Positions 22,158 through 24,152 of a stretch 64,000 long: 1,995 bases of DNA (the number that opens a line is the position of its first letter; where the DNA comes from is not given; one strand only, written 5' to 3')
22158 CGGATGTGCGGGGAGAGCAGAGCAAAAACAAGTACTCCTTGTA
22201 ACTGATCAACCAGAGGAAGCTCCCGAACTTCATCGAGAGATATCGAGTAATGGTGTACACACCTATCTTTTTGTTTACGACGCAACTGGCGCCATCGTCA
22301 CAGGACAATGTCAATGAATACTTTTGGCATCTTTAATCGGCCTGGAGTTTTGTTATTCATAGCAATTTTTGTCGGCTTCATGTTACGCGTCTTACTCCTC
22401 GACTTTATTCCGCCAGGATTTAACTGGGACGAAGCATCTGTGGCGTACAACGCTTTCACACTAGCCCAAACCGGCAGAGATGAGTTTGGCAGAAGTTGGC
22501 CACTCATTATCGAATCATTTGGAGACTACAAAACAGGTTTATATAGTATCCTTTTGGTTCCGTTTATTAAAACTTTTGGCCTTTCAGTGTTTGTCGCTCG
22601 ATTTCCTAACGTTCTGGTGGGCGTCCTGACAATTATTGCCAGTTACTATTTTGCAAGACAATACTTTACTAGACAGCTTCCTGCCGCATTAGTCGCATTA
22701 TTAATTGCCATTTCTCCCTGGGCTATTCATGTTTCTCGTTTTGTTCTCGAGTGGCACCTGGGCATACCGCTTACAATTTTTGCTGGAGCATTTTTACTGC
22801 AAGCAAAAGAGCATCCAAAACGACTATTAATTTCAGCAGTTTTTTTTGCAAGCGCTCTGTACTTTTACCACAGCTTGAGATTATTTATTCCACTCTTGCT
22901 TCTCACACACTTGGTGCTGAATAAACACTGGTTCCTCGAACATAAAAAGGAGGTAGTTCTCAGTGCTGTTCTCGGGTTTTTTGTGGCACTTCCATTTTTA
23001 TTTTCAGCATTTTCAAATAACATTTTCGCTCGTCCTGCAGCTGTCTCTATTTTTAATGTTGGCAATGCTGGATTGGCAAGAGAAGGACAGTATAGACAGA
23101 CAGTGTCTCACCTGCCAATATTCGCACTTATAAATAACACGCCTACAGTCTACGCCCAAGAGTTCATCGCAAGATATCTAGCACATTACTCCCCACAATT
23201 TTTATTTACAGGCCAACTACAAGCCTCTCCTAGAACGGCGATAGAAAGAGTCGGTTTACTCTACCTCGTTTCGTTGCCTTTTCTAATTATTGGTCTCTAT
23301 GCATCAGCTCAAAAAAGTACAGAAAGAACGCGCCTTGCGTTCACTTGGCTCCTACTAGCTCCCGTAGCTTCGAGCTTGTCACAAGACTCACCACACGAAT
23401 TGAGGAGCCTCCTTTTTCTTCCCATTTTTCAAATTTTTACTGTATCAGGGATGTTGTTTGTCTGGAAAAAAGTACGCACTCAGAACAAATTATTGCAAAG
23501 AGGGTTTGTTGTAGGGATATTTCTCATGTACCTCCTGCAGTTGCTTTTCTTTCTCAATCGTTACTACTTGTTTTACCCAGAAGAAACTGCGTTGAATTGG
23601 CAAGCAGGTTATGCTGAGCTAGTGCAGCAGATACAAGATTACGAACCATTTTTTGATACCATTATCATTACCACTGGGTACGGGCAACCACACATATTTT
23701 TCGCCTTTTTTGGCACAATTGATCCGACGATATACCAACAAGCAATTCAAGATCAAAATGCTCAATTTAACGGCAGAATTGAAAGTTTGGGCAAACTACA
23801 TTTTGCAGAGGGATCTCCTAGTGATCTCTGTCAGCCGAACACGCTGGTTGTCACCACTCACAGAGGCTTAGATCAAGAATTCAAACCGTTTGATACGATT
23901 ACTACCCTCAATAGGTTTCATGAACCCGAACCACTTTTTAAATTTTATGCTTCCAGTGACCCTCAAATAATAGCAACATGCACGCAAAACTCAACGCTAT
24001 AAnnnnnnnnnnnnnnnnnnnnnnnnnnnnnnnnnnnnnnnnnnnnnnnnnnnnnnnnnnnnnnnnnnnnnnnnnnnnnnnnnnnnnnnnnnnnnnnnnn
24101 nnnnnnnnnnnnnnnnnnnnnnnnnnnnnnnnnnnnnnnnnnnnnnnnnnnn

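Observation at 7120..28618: Four tandem, translationally coupled pairs of ArnT/PMT-like GT-C paralogs, with variation in the acidic catalytic-loop motif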

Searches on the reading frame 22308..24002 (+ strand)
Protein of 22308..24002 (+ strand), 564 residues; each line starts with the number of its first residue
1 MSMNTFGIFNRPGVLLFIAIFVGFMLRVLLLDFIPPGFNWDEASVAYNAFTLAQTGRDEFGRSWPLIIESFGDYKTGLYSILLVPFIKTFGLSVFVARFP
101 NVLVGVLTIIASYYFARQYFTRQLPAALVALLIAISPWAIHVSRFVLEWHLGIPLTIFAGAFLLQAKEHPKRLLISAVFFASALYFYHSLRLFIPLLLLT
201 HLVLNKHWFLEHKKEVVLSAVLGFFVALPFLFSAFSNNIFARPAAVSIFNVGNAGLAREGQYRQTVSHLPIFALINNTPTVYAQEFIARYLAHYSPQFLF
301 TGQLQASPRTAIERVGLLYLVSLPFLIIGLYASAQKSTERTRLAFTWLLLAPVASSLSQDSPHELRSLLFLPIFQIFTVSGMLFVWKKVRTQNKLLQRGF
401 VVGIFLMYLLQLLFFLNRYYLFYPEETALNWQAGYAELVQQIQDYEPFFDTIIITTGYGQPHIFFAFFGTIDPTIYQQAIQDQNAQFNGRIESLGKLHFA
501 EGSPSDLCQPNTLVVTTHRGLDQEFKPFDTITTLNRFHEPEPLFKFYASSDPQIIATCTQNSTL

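Call 4: search_protein_families(library=pfam, proteins=[window:22308-24002:+], max_evalue=0.01)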
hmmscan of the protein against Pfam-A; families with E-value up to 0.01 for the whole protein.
window:22308-24002:+ (564 aa): 2 families
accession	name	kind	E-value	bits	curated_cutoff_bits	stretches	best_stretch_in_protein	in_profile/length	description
PF13231.12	PMT_2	-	3.5e-08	34.3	26.1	1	86-231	13-158/160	Dolichyl-phosphate-mannose-protein mannosyltransferase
PF02366.24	PMT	-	0.0054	16.8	22.7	1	70-147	58-135/245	Dolichyl-phosphate-mannose-protein mannosyltransferase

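Call 13: find_encoding_contigs(protein=window:22308-24002:+, flank=10000, max_places=6)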
Protein window:22308-24002:+ (564 aa): no gene with exactly this product is on record in the collection.

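Call 14: find_homologous_proteins(query=window:22308-24002:+, max_evalue=0.00001)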
Query window:22308-24002:+ (564 aa): 178 proteins with E <= 0.00001 among 8000 candidates; the best 120 are listed.
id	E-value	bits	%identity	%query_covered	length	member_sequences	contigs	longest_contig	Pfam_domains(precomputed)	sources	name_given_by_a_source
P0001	0.0e+0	1254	100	100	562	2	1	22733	PF13231.13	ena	-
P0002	1.1e-255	868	71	94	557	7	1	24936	PF13231.13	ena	-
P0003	1.0e-183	630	52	94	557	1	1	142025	PF13231.13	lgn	-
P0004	2.7e-168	579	51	91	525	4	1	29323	-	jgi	-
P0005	1.0e-157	544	47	97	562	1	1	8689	PF13231.13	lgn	-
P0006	1.7e-157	544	48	95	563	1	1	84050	PF13231.13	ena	-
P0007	2.6e-154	533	46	99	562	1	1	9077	-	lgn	-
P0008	7.2e-154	532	47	95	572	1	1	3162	-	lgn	-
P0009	2.5e-151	523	47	95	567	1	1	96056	-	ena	-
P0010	2.1e-146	507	44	98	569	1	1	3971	-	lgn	-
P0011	4.7e-136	473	44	98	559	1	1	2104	-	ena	-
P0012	9.4e-135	468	45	96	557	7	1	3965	-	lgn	-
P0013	2.0e-133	464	42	94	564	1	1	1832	-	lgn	-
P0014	8.2e-133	462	42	96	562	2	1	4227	-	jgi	jgi:hypothetical protein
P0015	1.3e-132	461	42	93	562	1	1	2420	-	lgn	-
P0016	1.1e-131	458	44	95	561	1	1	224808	-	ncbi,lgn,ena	-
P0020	1.6e-129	451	43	95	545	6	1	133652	-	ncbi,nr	ncbi:MAG: hypothetical protein A2411_01940 [Candidatus Pacebacteria bacterium RIFOXYC1_FULL_39_21]|n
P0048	2.1e-67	246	32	94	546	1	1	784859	PF02366.25,PF13231.13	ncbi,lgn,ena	-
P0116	2.9e-49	186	29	92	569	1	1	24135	PF13231.13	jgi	jgi:4-amino-4-deoxy-L-arabinose transferase-like glycosyltransferase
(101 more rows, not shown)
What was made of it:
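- Tried and rejected: An exact look-up of the 564-aa 22308 ORF found nothing, because the database protein starts two codons later (calls 13, 14).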

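Call 15: find_encoding_contigs(protein=P0003, flank=10000, max_places=2)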
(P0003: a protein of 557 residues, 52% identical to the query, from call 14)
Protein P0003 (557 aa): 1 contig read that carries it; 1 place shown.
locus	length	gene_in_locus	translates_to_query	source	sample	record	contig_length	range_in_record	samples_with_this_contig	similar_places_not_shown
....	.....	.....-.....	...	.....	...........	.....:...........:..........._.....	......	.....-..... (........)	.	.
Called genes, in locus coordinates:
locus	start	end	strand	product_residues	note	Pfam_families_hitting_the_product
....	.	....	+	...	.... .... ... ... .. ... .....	-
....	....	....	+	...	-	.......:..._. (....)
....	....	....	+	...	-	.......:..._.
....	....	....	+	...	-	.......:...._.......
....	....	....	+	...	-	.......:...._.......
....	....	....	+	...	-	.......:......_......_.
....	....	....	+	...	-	-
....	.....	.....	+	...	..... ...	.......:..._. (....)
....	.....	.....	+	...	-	-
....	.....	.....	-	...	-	-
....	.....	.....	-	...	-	-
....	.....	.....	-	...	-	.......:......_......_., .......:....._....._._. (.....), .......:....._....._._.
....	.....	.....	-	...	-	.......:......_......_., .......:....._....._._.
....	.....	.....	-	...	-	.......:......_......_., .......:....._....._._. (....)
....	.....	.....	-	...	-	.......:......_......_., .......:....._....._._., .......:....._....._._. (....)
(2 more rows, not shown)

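Call 16: find_encoding_contigs(protein=P0020, flank=10000, max_places=2)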
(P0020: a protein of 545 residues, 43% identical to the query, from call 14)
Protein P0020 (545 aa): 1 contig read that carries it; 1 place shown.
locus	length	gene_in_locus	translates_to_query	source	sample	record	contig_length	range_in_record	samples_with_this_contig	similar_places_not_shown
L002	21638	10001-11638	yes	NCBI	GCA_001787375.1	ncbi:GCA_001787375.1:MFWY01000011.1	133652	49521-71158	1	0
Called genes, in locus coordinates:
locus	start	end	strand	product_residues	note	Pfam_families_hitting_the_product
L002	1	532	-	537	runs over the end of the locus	PF13231:PMT_2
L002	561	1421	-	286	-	PF00535:Glycos_transf_2, PF13641:Glyco_tranf_2_3, PF13506:Glyco_transf_21 (weak)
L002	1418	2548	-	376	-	PF00534:Glycos_transf_1, PF13692:Glyco_trans_1_4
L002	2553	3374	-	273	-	PF00535:Glycos_transf_2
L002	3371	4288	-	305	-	PF00535:Glycos_transf_2, PF13641:Glyco_tranf_2_3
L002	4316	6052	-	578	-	-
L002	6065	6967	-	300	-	PF00535:Glycos_transf_2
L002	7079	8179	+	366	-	-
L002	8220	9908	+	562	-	PF10131:PTPS_related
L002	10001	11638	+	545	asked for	-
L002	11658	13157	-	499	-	PF01943:Polysacc_synt, PF13440:Polysacc_synt_3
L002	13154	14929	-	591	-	-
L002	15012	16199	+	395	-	PF03816:LytR_cpsA_psr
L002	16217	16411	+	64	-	-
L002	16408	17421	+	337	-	PF01073:3Beta_HSD, PF01370:Epimerase, PF02719:Polysacc_synt_2, PF04321:RmlD_sub_bind, PF07993:NAD_binding_4, PF13460:NAD_binding_10, PF16363:GDP_Man_Dehyd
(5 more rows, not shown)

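Call 17: find_encoding_contigs(protein=P0016, flank=10000, max_places=2)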
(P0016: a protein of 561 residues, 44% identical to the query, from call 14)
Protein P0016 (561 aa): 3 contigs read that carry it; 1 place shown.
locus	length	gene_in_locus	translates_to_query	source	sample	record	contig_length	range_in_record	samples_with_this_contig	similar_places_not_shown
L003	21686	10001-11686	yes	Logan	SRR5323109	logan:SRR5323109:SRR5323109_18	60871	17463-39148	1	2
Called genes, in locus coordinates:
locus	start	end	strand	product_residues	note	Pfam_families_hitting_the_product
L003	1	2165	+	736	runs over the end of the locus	PF00403:HMA, PF00122:E1-E2_ATPase, PF08282:Hydrolase_3 (faint), PF00702:Hydrolase, PF12710:HAD (weak)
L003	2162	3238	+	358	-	PF13386:DsbD_2, PF13473:Cupredoxin_1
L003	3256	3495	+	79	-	PF00403:HMA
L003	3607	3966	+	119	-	PF16367:RRM_7 (faint), PF00076:RRM_1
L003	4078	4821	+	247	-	PF00990:GGDEF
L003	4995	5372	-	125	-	PF00173:Cyt-b5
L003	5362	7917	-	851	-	PF16656:Pur_ac_phosph_N (faint), PF00041:fn3 (weak)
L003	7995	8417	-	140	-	-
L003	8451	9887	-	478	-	-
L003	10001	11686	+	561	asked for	-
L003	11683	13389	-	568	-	-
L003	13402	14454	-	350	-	PF00478:IMPDH, PF01070:FMN_dh (weak)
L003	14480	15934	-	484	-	PF00709:Adenylsucc_synt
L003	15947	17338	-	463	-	PF00206:Lyase_1, PF08328:ASL_C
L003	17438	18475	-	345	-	PF03054:tRNA_Me_trans, PF20259:tRNA_Me_trans_M, PF20258:tRNA_Me_trans_C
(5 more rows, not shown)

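Call 18: find_encoding_contigs(protein=P0002, flank=10000, max_places=2)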
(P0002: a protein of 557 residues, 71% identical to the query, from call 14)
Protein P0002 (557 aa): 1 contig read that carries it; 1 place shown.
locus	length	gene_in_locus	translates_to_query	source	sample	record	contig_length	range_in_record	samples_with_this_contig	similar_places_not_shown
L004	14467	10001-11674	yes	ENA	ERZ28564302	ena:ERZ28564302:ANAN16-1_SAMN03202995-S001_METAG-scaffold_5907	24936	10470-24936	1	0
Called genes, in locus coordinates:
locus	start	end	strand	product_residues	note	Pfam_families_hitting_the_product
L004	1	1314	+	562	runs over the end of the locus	-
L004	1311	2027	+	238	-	PF00535:Glycos_transf_2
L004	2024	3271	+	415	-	-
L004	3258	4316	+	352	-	PF10131:PTPS_related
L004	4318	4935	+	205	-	-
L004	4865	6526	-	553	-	PF13231:PMT_2 (weak)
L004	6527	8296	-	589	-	-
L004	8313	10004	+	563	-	PF02366:PMT (weak), PF13231:PMT_2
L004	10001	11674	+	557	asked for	PF13231:PMT_2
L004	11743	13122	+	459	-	-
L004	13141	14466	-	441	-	?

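Call 19: find_encoding_contigs(protein=P0006, flank=10000, max_places=2)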
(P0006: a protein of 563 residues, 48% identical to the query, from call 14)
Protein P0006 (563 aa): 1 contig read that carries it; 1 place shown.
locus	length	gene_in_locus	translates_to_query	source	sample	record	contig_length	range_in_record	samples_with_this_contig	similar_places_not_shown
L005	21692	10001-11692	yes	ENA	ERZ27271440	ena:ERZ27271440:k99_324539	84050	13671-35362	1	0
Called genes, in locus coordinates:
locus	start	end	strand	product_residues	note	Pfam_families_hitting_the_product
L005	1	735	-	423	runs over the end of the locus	-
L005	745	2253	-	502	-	PF13231:PMT_2 (weak)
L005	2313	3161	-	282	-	PF00535:Glycos_transf_2, PF10111:Glyco_tranf_2_2 (weak), PF13641:Glyco_tranf_2_3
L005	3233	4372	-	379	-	PF00534:Glycos_transf_1, PF13692:Glyco_trans_1_4, PF13524:Glyco_trans_1_2 (weak)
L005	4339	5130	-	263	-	PF00535:Glycos_transf_2, PF10111:Glyco_tranf_2_2 (weak)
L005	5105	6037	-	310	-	PF00535:Glycos_transf_2, PF13641:Glyco_tranf_2_3, PF13632:Glyco_trans_2_3 (weak)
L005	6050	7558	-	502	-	PF13231:PMT_2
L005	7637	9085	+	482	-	PF01943:Polysacc_synt, PF13440:Polysacc_synt_3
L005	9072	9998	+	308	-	PF00535:Glycos_transf_2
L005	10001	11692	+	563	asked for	PF13231:PMT_2 (weak)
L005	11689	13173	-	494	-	PF02366:PMT, PF13231:PMT_2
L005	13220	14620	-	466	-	PF13231:PMT_2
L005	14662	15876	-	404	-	PF26314:MptA_B_family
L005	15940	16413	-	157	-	-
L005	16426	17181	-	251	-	PF00535:Glycos_transf_2, PF10111:Glyco_tranf_2_2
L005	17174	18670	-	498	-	PF02366:PMT (weak), PF13231:PMT_2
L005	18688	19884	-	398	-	PF00535:Glycos_transf_2, PF04138:GtrA_DPMS_TM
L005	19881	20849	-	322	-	PF01370:Epimerase, PF04321:RmlD_sub_bind, PF05368:NmrA, PF16363:GDP_Man_Dehyd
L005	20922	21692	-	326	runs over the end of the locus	PF01370:Epimerase, PF04321:RmlD_sub_bind (weak), PF16363:GDP_Man_Dehyd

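Call 20: find_encoding_contigs(protein=P0009, flank=10000, max_places=2)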
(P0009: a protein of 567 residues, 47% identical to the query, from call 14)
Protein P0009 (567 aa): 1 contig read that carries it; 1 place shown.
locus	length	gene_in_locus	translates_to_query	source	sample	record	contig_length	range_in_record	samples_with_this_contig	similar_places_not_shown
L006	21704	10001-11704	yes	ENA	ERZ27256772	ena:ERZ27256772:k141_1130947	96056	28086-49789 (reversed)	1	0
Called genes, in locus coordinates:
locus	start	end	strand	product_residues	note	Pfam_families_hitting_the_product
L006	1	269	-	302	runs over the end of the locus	PF00535:Glycos_transf_2, PF13641:Glyco_tranf_2_3, PF13632:Glyco_trans_2_3 (weak)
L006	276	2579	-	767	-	PF09586:YfhO (weak)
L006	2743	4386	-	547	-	-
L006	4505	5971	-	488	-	PF13231:PMT_2 (weak)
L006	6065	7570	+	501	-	PF02310:B12-binding, PF04055:Radical_SAM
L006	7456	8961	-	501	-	PF01943:Polysacc_synt, PF13440:Polysacc_synt_3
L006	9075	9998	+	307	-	PF00535:Glycos_transf_2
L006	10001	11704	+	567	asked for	-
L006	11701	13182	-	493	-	PF02366:PMT (weak), PF13231:PMT_2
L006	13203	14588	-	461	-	PF13231:PMT_2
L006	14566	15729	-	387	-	PF26314:MptA_B_family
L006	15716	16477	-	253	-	PF00535:Glycos_transf_2, PF10111:Glyco_tranf_2_2 (weak)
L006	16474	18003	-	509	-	PF02366:PMT, PF13231:PMT_2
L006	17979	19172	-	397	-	PF00535:Glycos_transf_2, PF04138:GtrA_DPMS_TM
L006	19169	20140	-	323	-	PF01370:Epimerase, PF04321:RmlD_sub_bind, PF16363:GDP_Man_Dehyd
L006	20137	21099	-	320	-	PF01370:Epimerase, PF04321:RmlD_sub_bind (weak), PF16363:GDP_Man_Dehyd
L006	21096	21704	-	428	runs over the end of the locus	PF03721:UDPG_MGDP_dh_N, PF03807:F420_oxidored (faint), PF00984:UDPG_MGDP_dh, PF03720:UDPG_MGDP_dh_C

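Call 28: find_related_loci(query=A3, collection=genome_contigs, flank=10000)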
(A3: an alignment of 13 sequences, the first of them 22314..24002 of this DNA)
Query A3 (562 aa) in genome_contigs; peptide patterns used: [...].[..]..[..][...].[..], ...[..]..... (x = any residue, [..] = any of these).
83 stretches matched a pattern; 4 encode a relative of the query (tblastn E <= 1e-3); 3 distinct loci.
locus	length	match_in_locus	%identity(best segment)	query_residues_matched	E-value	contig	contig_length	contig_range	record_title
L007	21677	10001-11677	72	1-559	0e+0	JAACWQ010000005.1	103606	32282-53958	MAG: Candidatus Paceibacterota bacterium isolate CG_2015-01t_44_17 CG_2015-01t_curated_scaffold_48, whole genome shotgun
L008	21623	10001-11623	44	21-558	1e-120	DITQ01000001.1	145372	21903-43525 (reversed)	MAG TPA_asm: Candidatus Pacebacteria bacterium UBA6180 UBA6180_contig_62144, whole genome shotgun sequence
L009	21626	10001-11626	42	12-552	5e-134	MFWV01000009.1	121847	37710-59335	MAG: Candidatus Pacebacteria bacterium RIFOXYA1_FULL_38_18 rifoxya1_full_scaffold_40, whole genome shotgun sequence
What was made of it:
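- On ArnT proper (GT83, lipid A Ara4N transferase): The organism is a Patescibacterium (calls 14, 28).
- Tried and rejected: With the 22308 orthogroup it returned only three genome loci (call 28).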

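Call 37: search_protein_families(library=ncbifam, proteins=[window:22314-24002:+], max_evalue=0.01)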
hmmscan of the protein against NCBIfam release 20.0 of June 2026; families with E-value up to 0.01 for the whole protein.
window:22314-24002:+ (562 aa): 0 families

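Call 38: predict_structure(alignment_id=A4)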
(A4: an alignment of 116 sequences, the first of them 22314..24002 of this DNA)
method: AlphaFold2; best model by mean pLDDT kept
length: 562 residues; sequences in the alignment: 116
mean_pLDDT: 95.0   pTM: 0.93
mean pLDDT of the five models: 95.0, 94.7, 94.4, 94.2, 94.0
residues with pLDDT >= 90: 515; 70-90: 33; 50-70: 11; < 50: 3
segments of 3 or more residues with pLDDT < 50: 1-3
pLDDT, mean of each block of 10 residues (from residue 1): 60 97 98 96 98 97 94 94 98 98 98 98 98 98 91 98 98 98 95 98 98 98 97 91 88 92 95 94 97 97 94 98 98 97 98 96 96 99 98 97 98 98 96 98 98 95 97 94 74 95 96 90 95 93 97 92 65
secondary structure, 60 per line:
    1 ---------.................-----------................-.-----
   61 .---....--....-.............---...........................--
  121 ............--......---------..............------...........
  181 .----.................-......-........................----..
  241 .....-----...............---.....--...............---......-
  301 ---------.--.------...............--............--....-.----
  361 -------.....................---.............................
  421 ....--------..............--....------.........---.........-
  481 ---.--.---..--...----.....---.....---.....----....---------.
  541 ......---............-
elements in order: H10-26 H38-53 E65-68 E71-74 H76-88 H92-118 H121-132 H135-140 H150-163 H170-181 H186-202 H204-209 H211-234 H239-244 H251-265 H269-273 H276-290 H294-299 H320-334 H337-348 H351-354 H368-388 H392-424 H433-446 E449-452 H459-467 H471-479 E495-497 H502-506 E510-514 H518-522 E527-530 E540-546 H550-561
